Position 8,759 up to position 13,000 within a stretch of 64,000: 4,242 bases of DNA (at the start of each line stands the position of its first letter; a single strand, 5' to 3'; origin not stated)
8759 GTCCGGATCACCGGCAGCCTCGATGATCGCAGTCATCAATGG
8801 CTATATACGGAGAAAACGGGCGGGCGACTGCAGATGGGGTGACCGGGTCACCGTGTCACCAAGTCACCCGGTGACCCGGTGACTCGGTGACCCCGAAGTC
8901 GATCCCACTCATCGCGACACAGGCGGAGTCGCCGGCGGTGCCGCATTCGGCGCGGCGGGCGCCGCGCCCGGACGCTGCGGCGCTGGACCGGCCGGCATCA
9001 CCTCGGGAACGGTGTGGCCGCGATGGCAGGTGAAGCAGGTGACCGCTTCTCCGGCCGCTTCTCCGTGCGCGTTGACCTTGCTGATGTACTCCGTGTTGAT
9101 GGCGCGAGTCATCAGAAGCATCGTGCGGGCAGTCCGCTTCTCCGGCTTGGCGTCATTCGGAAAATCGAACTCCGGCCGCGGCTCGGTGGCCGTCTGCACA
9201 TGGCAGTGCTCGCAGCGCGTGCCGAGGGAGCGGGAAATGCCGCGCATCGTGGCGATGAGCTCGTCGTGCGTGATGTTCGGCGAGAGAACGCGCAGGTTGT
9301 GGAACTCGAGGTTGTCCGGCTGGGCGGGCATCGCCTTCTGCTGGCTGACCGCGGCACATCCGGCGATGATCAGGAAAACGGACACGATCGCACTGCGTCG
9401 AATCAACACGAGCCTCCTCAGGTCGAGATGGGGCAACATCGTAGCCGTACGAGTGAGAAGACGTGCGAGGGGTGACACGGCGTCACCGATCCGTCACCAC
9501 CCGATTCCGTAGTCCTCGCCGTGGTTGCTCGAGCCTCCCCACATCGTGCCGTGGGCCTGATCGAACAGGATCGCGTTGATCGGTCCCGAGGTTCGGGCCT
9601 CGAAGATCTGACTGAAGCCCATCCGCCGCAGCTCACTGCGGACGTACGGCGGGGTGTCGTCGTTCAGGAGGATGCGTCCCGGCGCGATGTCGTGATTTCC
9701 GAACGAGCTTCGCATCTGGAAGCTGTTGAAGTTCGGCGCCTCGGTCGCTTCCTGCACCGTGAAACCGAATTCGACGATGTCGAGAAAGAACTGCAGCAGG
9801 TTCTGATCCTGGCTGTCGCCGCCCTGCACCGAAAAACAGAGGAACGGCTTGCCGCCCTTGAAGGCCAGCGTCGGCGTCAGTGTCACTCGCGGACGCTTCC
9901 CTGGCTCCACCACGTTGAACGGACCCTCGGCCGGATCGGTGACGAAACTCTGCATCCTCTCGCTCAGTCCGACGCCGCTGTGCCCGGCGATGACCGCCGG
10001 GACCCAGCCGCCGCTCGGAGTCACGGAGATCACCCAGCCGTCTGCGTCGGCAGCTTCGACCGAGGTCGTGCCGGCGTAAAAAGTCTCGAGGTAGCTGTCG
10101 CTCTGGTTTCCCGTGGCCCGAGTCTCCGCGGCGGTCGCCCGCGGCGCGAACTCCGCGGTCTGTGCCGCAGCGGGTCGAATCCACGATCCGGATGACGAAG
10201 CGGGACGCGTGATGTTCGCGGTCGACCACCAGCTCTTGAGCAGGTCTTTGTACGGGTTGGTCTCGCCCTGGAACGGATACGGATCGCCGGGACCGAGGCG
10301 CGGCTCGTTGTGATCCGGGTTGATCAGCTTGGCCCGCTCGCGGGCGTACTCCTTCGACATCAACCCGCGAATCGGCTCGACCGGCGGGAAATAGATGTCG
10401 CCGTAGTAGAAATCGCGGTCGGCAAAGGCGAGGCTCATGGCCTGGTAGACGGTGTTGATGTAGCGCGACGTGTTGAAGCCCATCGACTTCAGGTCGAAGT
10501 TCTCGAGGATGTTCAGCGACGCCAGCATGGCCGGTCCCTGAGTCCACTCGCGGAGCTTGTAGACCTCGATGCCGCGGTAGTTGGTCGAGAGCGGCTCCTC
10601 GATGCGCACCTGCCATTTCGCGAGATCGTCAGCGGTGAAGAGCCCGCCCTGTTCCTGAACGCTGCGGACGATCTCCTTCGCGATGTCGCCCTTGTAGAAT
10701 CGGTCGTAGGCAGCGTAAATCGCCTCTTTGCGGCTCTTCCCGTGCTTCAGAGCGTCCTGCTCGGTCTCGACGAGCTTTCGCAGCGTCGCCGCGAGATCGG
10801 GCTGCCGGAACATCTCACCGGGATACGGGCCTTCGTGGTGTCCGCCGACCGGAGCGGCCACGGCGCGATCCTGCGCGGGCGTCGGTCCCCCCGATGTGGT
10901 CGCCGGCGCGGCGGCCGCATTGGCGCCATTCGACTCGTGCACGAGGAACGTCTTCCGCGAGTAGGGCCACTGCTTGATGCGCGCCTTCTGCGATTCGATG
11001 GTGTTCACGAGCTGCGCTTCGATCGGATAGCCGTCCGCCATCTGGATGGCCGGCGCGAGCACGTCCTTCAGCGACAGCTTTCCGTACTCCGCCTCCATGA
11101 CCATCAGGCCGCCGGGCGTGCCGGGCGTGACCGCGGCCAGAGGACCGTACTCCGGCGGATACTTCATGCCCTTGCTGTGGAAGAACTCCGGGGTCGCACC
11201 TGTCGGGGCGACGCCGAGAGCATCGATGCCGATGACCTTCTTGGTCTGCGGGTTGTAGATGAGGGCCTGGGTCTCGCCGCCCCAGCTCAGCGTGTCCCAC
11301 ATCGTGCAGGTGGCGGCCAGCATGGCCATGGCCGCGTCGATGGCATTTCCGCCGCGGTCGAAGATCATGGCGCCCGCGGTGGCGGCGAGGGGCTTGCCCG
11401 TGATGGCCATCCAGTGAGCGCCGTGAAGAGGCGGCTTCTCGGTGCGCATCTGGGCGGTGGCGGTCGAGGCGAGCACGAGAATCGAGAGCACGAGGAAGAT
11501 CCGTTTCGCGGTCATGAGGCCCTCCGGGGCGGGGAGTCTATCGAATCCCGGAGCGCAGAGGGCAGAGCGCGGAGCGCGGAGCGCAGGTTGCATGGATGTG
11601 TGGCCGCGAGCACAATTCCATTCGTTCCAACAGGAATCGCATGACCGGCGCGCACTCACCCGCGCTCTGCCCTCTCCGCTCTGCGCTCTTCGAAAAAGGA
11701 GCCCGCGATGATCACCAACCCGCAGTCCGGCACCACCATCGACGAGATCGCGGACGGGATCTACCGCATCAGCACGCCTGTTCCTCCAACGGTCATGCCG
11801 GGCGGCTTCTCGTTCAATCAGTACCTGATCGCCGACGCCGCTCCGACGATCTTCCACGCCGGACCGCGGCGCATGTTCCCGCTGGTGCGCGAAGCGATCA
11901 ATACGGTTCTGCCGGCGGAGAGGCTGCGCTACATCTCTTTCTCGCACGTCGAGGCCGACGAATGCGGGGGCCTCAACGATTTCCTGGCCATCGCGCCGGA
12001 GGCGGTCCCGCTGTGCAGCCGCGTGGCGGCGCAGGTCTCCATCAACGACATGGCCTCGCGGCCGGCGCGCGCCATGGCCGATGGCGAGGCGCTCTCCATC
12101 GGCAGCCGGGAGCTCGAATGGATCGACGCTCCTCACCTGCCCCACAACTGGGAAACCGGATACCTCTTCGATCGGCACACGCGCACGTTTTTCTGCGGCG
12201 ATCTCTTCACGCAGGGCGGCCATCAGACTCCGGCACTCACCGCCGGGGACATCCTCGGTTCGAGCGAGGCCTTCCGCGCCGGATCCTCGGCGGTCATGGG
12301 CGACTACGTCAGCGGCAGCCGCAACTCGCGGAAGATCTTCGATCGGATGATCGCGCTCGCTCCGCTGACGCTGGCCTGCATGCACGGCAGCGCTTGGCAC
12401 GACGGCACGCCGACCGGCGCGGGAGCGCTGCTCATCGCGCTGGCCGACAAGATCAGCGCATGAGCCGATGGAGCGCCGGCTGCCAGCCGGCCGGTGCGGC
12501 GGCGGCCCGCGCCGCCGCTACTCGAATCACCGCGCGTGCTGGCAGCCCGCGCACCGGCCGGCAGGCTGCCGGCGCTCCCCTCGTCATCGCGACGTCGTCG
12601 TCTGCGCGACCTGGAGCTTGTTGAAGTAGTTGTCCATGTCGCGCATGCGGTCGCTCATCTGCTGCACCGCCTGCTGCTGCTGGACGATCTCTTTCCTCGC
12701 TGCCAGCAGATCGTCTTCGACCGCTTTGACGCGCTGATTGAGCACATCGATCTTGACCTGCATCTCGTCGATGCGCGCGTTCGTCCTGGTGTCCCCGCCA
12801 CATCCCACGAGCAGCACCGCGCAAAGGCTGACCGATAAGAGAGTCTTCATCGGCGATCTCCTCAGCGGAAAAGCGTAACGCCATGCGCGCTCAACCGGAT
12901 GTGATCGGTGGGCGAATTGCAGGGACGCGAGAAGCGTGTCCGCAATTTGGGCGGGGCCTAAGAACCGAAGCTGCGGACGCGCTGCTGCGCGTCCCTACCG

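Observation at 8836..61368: Hairpins whose two arms are tandem heptamer arrays: 17 copies of a repeat family defined by architecture, not sequence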

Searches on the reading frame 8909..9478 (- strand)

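Call 7: search_protein_families(library=pfam, proteins=[window:8909-9478:-])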
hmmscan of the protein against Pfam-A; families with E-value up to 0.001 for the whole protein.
window:8909-9478:- (189 aa): 1 family
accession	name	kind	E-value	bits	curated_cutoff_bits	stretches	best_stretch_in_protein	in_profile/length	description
PF02276.23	CytoC_RC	-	2.3e-13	50.7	22.4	1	56-161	50-142/310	Photosynthetic reaction centre cytochrome C subunit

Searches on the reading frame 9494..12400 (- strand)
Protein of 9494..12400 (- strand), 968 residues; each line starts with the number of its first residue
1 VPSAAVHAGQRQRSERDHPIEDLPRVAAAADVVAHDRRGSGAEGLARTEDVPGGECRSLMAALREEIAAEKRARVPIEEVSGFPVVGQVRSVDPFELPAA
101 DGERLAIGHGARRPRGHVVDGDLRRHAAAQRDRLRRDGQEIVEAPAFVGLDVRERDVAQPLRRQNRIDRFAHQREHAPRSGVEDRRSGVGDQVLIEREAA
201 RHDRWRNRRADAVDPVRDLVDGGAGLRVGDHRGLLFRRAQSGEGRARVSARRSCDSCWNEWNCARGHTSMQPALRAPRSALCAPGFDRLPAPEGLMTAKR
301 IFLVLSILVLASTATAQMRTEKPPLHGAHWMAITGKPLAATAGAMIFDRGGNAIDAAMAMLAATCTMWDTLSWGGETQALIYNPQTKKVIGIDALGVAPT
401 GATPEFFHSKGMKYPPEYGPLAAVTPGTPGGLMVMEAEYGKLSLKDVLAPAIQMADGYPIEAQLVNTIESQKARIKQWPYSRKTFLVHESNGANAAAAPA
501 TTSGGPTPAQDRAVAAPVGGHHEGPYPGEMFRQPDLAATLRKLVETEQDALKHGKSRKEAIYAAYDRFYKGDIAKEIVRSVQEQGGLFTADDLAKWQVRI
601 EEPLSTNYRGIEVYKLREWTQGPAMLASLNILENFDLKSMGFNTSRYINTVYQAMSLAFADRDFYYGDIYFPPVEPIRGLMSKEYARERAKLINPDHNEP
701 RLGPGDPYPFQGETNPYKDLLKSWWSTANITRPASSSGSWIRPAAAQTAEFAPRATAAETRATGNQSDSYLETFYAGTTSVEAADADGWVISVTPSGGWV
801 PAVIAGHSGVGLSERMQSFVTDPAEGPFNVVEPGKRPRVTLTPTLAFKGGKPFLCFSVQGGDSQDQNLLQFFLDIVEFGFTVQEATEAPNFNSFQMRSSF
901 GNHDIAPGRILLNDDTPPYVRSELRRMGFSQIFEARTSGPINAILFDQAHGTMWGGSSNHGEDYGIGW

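Call 7: search_protein_families(library=pfam, proteins=[window:9494-12400:-])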
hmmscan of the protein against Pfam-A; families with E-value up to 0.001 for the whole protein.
window:9494-12400:- (968 aa): 1 family
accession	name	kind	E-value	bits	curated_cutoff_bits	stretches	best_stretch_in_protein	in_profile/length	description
PF01019.26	G_glu_transpept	-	4.1e-95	320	27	2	523-957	149-506/512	Gamma-glutamyltranspeptidase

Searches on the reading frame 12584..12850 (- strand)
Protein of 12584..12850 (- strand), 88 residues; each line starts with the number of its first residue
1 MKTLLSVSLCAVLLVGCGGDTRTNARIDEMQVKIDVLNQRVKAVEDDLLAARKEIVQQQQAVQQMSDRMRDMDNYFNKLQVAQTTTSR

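Call 46: search_protein_families(library=pfam, proteins=[window:12584-12850:-])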
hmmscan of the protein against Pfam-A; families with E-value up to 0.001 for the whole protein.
window:12584-12850:- (88 aa): 2 families
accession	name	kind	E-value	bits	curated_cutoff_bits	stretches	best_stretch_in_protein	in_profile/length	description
PF24555.1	CC4_CEP85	-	0.00058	20.7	27.3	1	26-72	24-70/85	Centrosomal protein of 85 kDa-like, CC4 coiled-coil domain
PF24627.1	PUMA_CC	-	0.00093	19.6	30.1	0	23-79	13-69/74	PUMA coiled-coil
